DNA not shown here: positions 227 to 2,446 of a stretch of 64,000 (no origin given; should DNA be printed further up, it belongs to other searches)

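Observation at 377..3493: Three GH130 phosphorylase domains in two genes, one as an internal tandem duplication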

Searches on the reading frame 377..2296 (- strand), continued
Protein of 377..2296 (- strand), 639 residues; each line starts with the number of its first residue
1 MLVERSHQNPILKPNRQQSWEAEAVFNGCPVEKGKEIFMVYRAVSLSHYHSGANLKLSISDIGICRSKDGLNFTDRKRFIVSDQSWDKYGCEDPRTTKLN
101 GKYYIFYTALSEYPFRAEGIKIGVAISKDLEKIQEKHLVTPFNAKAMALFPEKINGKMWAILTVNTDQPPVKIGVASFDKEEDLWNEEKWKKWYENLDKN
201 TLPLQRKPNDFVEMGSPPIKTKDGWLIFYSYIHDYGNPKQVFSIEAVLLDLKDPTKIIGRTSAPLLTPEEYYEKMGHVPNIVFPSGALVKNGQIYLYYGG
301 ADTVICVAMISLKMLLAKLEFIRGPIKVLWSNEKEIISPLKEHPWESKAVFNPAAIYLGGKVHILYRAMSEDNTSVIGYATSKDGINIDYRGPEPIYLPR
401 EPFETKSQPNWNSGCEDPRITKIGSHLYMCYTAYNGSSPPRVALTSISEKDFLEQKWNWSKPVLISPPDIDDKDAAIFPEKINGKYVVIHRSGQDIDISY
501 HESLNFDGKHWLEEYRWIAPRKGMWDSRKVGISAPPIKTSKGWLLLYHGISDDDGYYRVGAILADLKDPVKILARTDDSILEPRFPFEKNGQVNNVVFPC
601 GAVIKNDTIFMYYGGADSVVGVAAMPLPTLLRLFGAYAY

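Call 63: fold_search(model_id=the predicted structure, library=pdb)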
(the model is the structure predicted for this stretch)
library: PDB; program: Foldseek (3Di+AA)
matches with E <= 10: 1050; with E <= 0.001: 502
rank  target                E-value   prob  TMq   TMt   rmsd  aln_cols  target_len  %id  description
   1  9fj8_A                3.3e-28  1.00  0.41  0.87   2.0       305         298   41  Teth514_1788 1,2-beta-oligomannan phosphorylase in complex with mannotetraose (released 2025-06-11)
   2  9gph_A                3.8e-28  1.00  0.41  0.86   2.2       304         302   41  Teth514_1788 1,2-beta-oligomannan phosphorylase in complex with mannose (-1) and phosphate (released 2025-09-17)
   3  9fj8_B                4.9e-28  1.00  0.41  0.87   2.3       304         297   41  Teth514_1788 1,2-beta-oligomannan phosphorylase in complex with mannotetraose (released 2025-06-11)
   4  7fir_C                5.1e-28  1.00  0.42  0.87   3.2       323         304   40  The crystal structure of beta-1,2-mannobiose phosphorylase in complex with 1,4-mannobiose (released 2022-01-05)
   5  9gph_B                7.1e-28  1.00  0.42  0.89   2.2       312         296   40  Teth514_1788 1,2-beta-oligomannan phosphorylase in complex with mannose (-1) and phosphate (released 2025-09-17)
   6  7fip_D                3.2e-27  1.00  0.41  0.85   3.1       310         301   42  The native structure of beta-1,2-mannobiose phosphorylase from Thermoanaerobacter sp. (released 2022-01-05)
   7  7fip_A                3.5e-27  1.00  0.41  0.85   3.0       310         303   42  The native structure of beta-1,2-mannobiose phosphorylase from Thermoanaerobacter sp. (released 2022-01-05)
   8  7fip_B                6.2e-27  1.00  0.41  0.85   2.9       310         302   42  The native structure of beta-1,2-mannobiose phosphorylase from Thermoanaerobacter sp. (released 2022-01-05)
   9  5b0q_A                1.1e-21  1.00  0.40  0.70   4.0       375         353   28  beta-1,2-Mannobiose phosphorylase from Listeria innocua - mannose complex (released 2015-12-02)
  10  5b0p_A                4.8e-21  1.00  0.40  0.70   4.1       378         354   28  Beta-1,2-Mannobiose phosphorylase from Listeria innocua - glycerol complex (released 2015-12-02)
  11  9erg_A                8.2e-21  1.00  0.38  0.67   5.4       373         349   25  Uhgb_MS mannoside synthase from an unknown human gut bacterium in complex with Mannose-1-Phosphate (released 2025-10-08)
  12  5b0p_B                9.0e-21  1.00  0.40  0.70   3.7       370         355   28  Beta-1,2-Mannobiose phosphorylase from Listeria innocua - glycerol complex (released 2015-12-02)
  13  3r67_A                1.1e-20  1.00  0.40  0.72   4.0       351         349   30  Crystal structure of a putative glycosidase (BT_4094) from BACTEROIDES THETAIOTAOMICRON VPI-5482 at 2.30 A resolution (released 2011-04-13)
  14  4onz                  1.5e-20  1.00  0.39  0.72   5.0       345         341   31  Crystal structure of a putative glycoside hydrolase (BACOVA_02161) from Bacteroides ovatus ATCC 8483 at 1.85 A resolutio (released 2014-02-26)
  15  5ayd_A                1.7e-20  1.00  0.40  0.73   6.5       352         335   25  Crystal structure of Ruminococcus albus beta-(1,4)-mannooligosaccharide phosphorylase (RaMP2) in complexes with phosph (released 2016-03-23)
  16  3qc2_B                1.8e-20  1.00  0.40  0.69   3.9       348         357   29  Crystal structure of a glycosyl hydrolase (BACOVA_03624) from Bacteroides ovatus at 2.30 A resolution (released 2011-02-09)
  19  3qc2_A                2.7e-20  1.00  0.40  0.69   3.2       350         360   29  Crystal structure of a glycosyl hydrolase (BACOVA_03624) from Bacteroides ovatus at 2.30 A resolution (released 2011-02-09)
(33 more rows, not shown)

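Call 66: find_related_loci(query=A1, collection=genome_contigs, flank=5000)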
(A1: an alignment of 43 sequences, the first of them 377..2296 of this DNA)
Query A1 (639 aa) in genome_contigs; peptide patterns used: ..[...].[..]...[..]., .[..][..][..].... (x = any residue, [..] = any of these).
599 stretches matched a pattern (row limit reached: there are more); 593 encode a relative of the query (tblastn E <= 1e-3); the best 80 are kept; 80 distinct loci.
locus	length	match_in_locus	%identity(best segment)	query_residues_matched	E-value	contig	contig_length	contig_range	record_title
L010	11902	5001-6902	66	1-634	0e+0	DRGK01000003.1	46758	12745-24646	MAG TPA_asm: Candidatus Jorgensenbacteria bacterium isolate HyVt-344 HyVt-344_k145_326842, whole genome shotgun sequence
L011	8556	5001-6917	64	1-634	0e+0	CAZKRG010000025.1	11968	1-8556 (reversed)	MAG TPA_asm: uncultured Candidatus Saccharibacteria bacterium isolate SRP093762_co1_1 genome assembly, contig: NODE_3101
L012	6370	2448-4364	63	1-639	0e+0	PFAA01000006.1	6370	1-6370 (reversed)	MAG: Candidatus Campbellbacteria bacterium CG10_big_fil_rev_8_21_14_0_10_35_52 CG10_8_21_14_0.10_scaffold_14450_c, whole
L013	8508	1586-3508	65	1-637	0e+0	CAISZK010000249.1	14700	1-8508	MAG: uncultured Bacteroidetes bacterium isolate AlinenLipids_bin-4460 genome assembly, contig: bin-4460:249/476, whole g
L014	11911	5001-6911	64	1-631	0e+0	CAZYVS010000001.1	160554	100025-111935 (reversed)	MAG TPA_asm: uncultured Candidatus Saccharibacteria bacterium isolate binchicken_co134_142 genome assembly, contig: NODE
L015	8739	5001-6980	62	1-639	0e+0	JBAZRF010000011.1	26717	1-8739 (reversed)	MAG: Candidatus Paceibacterota bacterium isolate SO_2017_GW1_141 NODE_7487_length_26717_cov_1.361264_OW334_2017, whole g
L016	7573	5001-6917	63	1-638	0e+0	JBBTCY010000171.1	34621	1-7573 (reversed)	MAG: Pseudomonadota bacterium isolate H41-bin200_1 H41_bin200_1_000000000171, whole genome shotgun sequence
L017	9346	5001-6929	61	1-634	0e+0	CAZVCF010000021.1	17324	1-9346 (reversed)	MAG TPA_asm: uncultured Gammaproteobacteria bacterium isolate binchicken_co38_723 genome assembly, contig: NODE_6933_len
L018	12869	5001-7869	64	1-632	0e+0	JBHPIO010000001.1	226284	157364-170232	Patescibacteria group bacterium isolate SAG AM-312-G21 AM-312-G21_NODE_1, whole genome shotgun sequence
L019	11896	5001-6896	63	1-631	0e+0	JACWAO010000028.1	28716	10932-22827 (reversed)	MAG: Candidatus Colwellbacteria bacterium isolate B_PAT_13 k141_133447, whole genome shotgun sequence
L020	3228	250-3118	62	1-631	0e+0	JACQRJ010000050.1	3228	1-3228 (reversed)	MAG: Candidatus Peregrinibacteria bacterium isolate NC_groundwater_1356_Ag_S-0.2um_42_45 S_p2_S4_coassembly_k141_2872773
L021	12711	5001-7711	61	1-634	0e+0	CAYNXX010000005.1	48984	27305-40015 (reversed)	MAG TPA_asm: uncultured Candidatus Saccharibacteria bacterium isolate SRP093762_co1_181 genome assembly, contig: NODE_45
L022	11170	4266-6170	59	1-634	0e+0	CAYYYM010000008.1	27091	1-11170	MAG TPA_asm: uncultured Candidatus Saccharibacteria bacterium isolate SRP214966_co4_73 genome assembly, contig: NODE_129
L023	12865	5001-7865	61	1-631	0e+0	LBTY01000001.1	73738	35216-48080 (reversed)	MAG: candidate division TM6 bacterium GW2011_GWF2_38_10 US69_C0001, whole genome shotgun sequence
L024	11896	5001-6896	60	1-631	0e+0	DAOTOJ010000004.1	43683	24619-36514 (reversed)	MAG TPA_asm: Candidatus Paceibacterota bacterium isolate AMR_MDS_2872 NODE_955_length_43683_cov_22.589232, whole genome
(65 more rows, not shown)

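Call 87: search_protein_representatives(protein=window:377-2296:-)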
Query: 639 residues. Proteins with E-value up to 0.001 (for the whole library): 5061; up to 1e-10: 2285; up to 1e-30: 612. The best 150 are listed.
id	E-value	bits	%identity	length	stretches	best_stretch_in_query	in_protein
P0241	5.1e-281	950.3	48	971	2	5-632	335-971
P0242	2.3e-230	782.9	58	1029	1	1-635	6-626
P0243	2.4e-208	710.1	51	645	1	3-635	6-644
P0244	6.6e-206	702.1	52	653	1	3-634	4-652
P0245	2.5e-195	667.1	51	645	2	334-632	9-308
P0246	6.4e-177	606.3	47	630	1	4-630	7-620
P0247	9.4e-177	605.7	48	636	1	3-636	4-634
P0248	1.2e-171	588.8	46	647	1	10-631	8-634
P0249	1.0e-168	579.2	44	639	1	2-632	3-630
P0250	2.1e-164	565.0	44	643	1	2-631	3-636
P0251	4.3e-155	534.2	42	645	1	3-634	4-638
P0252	5.2e-154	530.6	54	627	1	177-633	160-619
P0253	1.6e-152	525.7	49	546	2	5-286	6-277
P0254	1.2e-138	479.9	65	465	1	326-632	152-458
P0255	1.7e-136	472.8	44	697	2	339-631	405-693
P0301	2.7e-89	316.8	41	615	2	221-626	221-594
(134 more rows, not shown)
